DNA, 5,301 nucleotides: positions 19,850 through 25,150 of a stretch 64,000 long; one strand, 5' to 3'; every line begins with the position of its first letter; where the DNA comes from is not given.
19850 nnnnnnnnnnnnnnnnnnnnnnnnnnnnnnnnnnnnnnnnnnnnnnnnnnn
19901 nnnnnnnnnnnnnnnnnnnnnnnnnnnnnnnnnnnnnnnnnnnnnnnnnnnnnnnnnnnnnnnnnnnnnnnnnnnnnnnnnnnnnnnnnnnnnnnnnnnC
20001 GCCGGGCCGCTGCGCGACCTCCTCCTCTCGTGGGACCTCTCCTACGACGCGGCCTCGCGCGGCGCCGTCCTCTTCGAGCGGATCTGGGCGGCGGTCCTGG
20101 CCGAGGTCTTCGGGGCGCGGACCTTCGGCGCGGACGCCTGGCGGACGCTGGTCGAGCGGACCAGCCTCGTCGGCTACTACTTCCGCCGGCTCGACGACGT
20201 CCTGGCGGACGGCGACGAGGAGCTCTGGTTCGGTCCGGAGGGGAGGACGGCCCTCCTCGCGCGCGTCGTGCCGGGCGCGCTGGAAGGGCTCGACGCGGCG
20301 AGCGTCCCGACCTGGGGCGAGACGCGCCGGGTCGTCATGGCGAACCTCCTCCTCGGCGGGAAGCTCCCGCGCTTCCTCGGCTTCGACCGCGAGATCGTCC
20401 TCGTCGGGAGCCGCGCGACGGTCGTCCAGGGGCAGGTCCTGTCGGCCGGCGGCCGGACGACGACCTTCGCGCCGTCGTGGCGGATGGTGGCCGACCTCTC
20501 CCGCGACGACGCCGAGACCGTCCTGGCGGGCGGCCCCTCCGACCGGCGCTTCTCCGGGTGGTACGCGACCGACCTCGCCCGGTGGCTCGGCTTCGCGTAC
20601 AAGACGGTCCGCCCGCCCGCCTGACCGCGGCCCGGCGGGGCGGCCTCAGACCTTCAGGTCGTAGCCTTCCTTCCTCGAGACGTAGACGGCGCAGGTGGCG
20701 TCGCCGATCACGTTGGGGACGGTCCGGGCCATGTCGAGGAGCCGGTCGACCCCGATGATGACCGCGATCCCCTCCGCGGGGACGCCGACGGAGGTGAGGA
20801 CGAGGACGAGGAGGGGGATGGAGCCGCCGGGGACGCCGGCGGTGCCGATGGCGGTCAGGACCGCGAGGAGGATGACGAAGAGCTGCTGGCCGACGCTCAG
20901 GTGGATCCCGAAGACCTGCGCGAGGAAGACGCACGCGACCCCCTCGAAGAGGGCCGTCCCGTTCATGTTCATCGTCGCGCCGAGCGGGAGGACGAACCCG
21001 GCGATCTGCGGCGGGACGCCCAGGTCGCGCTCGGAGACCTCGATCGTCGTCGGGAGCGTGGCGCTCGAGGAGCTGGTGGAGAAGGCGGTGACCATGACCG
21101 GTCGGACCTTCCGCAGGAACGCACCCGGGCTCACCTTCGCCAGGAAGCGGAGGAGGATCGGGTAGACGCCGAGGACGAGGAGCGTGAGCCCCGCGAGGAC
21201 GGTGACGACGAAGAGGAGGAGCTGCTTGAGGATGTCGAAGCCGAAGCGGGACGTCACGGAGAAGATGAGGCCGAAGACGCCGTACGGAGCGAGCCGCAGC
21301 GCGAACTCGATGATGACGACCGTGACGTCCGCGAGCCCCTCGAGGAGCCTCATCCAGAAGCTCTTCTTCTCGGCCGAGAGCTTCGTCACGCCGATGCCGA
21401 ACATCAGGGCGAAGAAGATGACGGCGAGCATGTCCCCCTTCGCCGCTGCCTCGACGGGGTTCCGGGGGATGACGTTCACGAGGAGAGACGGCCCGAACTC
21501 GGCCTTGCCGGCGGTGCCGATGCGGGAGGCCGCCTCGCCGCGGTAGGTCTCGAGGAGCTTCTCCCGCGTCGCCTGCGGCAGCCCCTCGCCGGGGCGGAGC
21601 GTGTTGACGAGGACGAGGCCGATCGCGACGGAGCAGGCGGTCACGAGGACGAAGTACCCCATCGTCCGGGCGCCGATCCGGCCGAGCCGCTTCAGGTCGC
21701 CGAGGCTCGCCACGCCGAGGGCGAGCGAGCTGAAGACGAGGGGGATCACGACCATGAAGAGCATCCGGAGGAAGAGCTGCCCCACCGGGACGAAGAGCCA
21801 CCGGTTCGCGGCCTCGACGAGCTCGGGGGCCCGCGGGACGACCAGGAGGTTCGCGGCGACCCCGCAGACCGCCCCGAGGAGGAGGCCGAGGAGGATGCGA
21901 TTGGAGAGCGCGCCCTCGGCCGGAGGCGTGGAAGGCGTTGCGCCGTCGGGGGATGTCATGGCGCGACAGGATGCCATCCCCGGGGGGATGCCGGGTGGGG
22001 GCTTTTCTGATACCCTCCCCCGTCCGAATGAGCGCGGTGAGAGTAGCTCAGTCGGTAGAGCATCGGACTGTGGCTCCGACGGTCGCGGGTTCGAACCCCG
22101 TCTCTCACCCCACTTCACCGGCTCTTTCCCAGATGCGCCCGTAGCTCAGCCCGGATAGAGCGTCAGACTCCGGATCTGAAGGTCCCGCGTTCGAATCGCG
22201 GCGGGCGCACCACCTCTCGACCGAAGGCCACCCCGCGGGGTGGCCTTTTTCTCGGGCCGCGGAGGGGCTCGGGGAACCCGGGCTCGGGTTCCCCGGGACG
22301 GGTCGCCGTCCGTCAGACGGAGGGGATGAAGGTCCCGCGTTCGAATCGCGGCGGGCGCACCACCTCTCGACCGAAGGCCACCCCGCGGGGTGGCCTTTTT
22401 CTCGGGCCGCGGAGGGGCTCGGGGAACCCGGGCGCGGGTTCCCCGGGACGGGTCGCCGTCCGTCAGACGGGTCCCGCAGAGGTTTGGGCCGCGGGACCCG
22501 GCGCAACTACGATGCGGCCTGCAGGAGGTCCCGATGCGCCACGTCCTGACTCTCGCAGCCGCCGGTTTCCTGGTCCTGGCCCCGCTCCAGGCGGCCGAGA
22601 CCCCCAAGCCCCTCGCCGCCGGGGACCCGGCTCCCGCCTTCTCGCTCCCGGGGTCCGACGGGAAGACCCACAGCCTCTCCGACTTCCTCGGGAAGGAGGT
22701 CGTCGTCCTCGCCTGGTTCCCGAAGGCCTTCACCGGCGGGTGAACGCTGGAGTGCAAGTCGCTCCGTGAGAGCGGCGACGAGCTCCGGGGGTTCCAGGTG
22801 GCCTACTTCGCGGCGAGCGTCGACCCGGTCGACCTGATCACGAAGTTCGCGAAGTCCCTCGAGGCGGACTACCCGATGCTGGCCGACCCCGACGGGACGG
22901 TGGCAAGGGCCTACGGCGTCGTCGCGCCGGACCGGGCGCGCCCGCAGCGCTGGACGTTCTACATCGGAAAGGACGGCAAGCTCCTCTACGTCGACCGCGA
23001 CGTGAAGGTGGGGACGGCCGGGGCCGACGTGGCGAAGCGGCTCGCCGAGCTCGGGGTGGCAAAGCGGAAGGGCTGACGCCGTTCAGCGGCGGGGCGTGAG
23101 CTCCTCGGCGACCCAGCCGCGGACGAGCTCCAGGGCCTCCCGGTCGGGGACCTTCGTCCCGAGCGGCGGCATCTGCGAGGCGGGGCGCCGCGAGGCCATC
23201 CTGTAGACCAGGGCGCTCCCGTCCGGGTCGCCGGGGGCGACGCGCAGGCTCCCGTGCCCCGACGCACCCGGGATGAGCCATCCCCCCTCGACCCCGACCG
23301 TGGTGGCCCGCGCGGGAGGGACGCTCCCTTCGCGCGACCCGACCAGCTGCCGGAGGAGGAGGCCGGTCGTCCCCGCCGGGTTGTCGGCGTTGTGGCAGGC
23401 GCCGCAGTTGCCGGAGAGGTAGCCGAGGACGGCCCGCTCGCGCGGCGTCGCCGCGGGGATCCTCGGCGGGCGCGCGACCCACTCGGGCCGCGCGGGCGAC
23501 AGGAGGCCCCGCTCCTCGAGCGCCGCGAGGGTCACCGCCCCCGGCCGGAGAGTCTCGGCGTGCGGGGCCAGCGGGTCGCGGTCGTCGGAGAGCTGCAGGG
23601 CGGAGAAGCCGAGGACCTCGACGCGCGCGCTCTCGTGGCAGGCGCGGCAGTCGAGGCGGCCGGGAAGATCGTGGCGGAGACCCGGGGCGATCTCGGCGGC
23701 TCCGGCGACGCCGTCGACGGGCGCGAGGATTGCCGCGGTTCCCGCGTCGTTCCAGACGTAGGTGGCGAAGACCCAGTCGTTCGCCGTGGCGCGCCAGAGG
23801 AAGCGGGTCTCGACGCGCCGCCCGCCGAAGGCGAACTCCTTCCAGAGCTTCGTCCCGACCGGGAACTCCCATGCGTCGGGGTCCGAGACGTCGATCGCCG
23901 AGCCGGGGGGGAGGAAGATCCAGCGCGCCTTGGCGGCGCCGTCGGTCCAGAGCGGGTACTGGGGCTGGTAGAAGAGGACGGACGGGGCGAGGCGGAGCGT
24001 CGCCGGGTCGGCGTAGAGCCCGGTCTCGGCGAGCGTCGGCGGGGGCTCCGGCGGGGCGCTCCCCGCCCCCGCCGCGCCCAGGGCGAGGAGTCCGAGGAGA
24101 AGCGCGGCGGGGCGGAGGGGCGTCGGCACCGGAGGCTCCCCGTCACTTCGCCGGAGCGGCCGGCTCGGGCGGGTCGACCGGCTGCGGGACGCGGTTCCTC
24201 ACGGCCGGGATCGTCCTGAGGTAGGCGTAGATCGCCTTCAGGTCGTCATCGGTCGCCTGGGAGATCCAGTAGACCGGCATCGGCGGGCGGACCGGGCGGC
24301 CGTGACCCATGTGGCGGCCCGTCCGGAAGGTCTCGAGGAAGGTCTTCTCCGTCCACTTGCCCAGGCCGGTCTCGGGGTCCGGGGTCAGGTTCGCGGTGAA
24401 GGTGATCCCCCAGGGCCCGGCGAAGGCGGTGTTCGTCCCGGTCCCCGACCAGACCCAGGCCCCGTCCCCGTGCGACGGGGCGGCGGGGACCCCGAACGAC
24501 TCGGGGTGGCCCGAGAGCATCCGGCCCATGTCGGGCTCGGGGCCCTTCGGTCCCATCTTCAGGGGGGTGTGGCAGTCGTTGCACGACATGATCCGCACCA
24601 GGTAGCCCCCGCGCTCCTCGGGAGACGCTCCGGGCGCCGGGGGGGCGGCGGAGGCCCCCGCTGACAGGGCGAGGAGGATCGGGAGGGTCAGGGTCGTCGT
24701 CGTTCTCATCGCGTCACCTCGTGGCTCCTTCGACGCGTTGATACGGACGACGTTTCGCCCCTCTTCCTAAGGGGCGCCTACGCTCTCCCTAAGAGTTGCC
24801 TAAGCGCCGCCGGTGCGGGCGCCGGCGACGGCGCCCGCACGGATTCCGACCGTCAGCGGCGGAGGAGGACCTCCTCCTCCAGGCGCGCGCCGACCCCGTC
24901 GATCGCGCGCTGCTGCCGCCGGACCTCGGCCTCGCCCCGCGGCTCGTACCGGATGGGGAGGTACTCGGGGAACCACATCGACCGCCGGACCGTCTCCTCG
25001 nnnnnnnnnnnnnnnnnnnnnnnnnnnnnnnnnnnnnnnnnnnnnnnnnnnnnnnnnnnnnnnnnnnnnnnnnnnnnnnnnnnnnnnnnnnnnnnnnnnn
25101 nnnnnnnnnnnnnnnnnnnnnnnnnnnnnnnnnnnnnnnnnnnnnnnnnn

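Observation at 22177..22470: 150-bp tandem duplication that copies the 3' half of tRNA-Arg(CCG) plus its intrinsic terminator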

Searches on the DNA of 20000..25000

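Call 6: search_rna_families(source=window, start=20000, end=25000, threshold=evalue, max_evalue=1)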
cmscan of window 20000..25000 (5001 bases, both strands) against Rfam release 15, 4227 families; matches with E-value up to 1: 4.
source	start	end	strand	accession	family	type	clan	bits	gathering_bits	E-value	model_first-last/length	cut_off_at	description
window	22037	22109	+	RF00005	tRNA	Gene; tRNA;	CL00001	69.5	29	3.3e-14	1-71/71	no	tRNA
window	22135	22209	+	RF00005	tRNA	Gene; tRNA;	CL00001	66.2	29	2.7e-13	1-71/71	no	tRNA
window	22135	22210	-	RF04354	Plastid-ycf2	Cis-reg;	-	27.1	65.7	0.017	1-75/75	no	Plastid-ycf2 5UTR RNA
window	22072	22171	+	RF02553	YrlA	Gene; sRNA;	-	21.1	69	0.56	18-91/114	no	Y RNA-like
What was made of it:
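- On Structured RNA family (Rfam) other than tRNA: The other matches are far below the gathering score (call 6).
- There is no Rfam family match (call 6).
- Tried and rejected: There is no Rfam hit (call 6).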

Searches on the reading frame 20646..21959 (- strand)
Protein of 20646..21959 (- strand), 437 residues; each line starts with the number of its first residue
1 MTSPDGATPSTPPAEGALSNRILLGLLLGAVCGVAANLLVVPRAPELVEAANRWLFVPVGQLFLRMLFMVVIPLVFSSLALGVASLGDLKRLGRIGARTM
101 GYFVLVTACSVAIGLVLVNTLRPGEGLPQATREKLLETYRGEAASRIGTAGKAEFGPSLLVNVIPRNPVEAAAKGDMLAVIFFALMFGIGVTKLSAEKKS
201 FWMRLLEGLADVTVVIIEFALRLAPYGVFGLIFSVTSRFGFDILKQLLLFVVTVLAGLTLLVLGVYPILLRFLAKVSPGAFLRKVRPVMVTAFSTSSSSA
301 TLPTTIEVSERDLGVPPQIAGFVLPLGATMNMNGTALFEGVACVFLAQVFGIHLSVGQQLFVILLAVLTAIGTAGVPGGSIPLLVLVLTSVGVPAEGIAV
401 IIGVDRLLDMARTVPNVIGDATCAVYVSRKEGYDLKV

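Call 14: find_encoding_contigs(protein=window:20646-21959:-, flank=4000, max_places=10)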
Protein window:20646-21959:- (437 aa): 1 contig read that carries it; 1 place shown.
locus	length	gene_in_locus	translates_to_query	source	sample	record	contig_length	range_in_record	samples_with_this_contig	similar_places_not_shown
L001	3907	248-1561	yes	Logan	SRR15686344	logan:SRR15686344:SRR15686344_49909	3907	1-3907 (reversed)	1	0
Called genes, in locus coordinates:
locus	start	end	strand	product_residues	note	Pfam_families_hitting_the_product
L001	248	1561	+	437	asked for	PF00375:SDF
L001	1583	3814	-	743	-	PF01804:Penicil_amidase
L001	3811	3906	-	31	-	?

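Call 18: find_related_loci(query=window:20646-21959:-, collection=genome_contigs, flank=4000)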
Query window:20646-21959:- (437 aa) in genome_contigs; peptide patterns used: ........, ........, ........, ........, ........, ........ (x = any residue, [..] = any of these).
599 stretches matched a pattern (row limit reached: there are more); 505 encode a relative of the query (tblastn E <= 1e-3); the best 80 are kept; 80 distinct loci.
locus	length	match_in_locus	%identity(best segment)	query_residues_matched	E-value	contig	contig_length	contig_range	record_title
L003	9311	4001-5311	85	1-437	0e+0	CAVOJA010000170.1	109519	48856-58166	MAG: uncultured Holophagales bacterium isolate MFD10097.bin.2.1 genome assembly, contig: contig_949, whole genome shotgu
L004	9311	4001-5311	87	1-437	0e+0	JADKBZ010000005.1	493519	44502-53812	MAG: Holophagales bacterium isolate OdNE_18-Q3-R46-58_BATAC.193 tig00002174-10-4898110, whole genome shotgun sequence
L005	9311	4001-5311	83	1-437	0e+0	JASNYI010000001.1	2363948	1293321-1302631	MAG: Thermoanaerobaculia bacterium isolate ACID-3 HKU-EGSB-ACID-3_1, whole genome shotgun sequence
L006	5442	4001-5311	87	1-437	0e+0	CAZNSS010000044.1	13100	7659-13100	MAG TPA_asm: uncultured Holophagales bacterium isolate binchicken_co197_117 genome assembly, contig: NODE_8300_length_13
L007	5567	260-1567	84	1-437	0e+0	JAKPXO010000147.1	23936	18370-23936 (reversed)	MAG: Acidobacteriota bacterium isolate USPA_metabat.87 k141_1320790, whole genome shotgun sequence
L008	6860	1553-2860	84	1-437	0e+0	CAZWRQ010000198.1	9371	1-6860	MAG TPA_asm: uncultured Holophagales bacterium isolate binchicken_co269_231 genome assembly, contig: NODE_7553_length_93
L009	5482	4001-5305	85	1-437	0e+0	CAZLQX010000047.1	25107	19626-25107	MAG TPA_asm: uncultured Holophagales bacterium isolate binchicken_co22_26 genome assembly, contig: NODE_2090_length_2510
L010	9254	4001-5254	61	19-436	3e-164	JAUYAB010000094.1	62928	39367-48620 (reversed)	MAG: Ignavibacteria bacterium isolate C18_metabat.bin.46 C18_k141_56361, whole genome shotgun sequence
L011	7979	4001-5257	61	19-437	1e-163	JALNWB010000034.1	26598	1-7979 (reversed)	MAG: Ignavibacteriaceae bacterium isolate SO_2016_GW1 bin 51 scaffold03212_OW334_2016, whole genome shotgun sequence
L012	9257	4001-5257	60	19-437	2e-161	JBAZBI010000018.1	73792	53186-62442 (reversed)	MAG: Ignavibacteriaceae bacterium isolate SO_2017_GW1_109 NODE_2084_length_73792_cov_4.738125_OW334_2017, whole genome s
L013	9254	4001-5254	61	19-436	2e-161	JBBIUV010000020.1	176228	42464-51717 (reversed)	MAG: Ignavibacteria bacterium isolate QH1S170213_bin_61 NODE_52_length_176228_cov_9.93771, whole genome shotgun sequence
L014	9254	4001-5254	60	19-436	1e-159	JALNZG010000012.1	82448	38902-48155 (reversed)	MAG: Ignavibacteriaceae bacterium isolate SO_2017_GW3 bin 6 scaffold_289_c1_OW296A_2017, whole genome shotgun sequence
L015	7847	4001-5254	60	19-436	2e-158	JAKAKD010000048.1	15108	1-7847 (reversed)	MAG: Bacteroidetes bacterium isolate WY4.bin45 NODE_4882_length_15108_cov_16.847874, whole genome shotgun sequence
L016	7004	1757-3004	60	18-435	2e-156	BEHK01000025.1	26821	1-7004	Bacterium HR08 DNA, contig: NODE_572_25, isolate: HRbin08, whole genome shotgun sequence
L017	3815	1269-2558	58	7-436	7e-162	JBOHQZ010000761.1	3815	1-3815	MAG: bacterium isolate SD8033_maxbin2.bin.2_sub NODE_11240_length_3815_cov_2.105206, whole genome shotgun sequence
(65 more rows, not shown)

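Call 33: search_protein_families(library=pfam, proteins=[window:20646-21959:-], max_evalue=0.01)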
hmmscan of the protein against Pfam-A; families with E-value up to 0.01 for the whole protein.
window:20646-21959:- (437 aa): 1 family
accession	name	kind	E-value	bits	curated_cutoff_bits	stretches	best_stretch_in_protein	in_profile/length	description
PF00375.23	SDF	-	1.9e-123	412.8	27.9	1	18-429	1-386/387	Sodium:dicarboxylate symporter family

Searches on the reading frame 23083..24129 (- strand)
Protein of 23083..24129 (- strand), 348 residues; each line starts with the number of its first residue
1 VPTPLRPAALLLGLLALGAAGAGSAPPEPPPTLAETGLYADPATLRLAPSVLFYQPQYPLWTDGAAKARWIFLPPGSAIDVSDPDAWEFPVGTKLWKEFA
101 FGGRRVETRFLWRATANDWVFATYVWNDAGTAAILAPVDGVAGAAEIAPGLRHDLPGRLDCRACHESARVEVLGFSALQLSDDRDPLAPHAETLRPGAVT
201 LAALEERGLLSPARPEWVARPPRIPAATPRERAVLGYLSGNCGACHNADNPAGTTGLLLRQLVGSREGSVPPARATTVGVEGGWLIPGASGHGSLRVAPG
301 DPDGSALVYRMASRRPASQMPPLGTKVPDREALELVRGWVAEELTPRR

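Call 16: find_encoding_contigs(protein=window:23083-24129:-, flank=4000, max_places=10)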
Protein window:23083-24129:- (348 aa): 1 contig read that carries it; 1 place shown.
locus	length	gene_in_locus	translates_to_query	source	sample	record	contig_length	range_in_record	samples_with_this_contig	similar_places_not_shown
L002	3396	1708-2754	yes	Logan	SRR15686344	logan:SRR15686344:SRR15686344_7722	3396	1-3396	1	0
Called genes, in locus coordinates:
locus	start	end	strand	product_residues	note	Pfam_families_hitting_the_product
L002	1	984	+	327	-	?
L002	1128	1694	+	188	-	-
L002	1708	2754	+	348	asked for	-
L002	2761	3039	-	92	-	PF00578:AhpC-TSA, PF08534:Redoxin (weak)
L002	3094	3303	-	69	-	PF00578:AhpC-TSA, PF08534:Redoxin (weak)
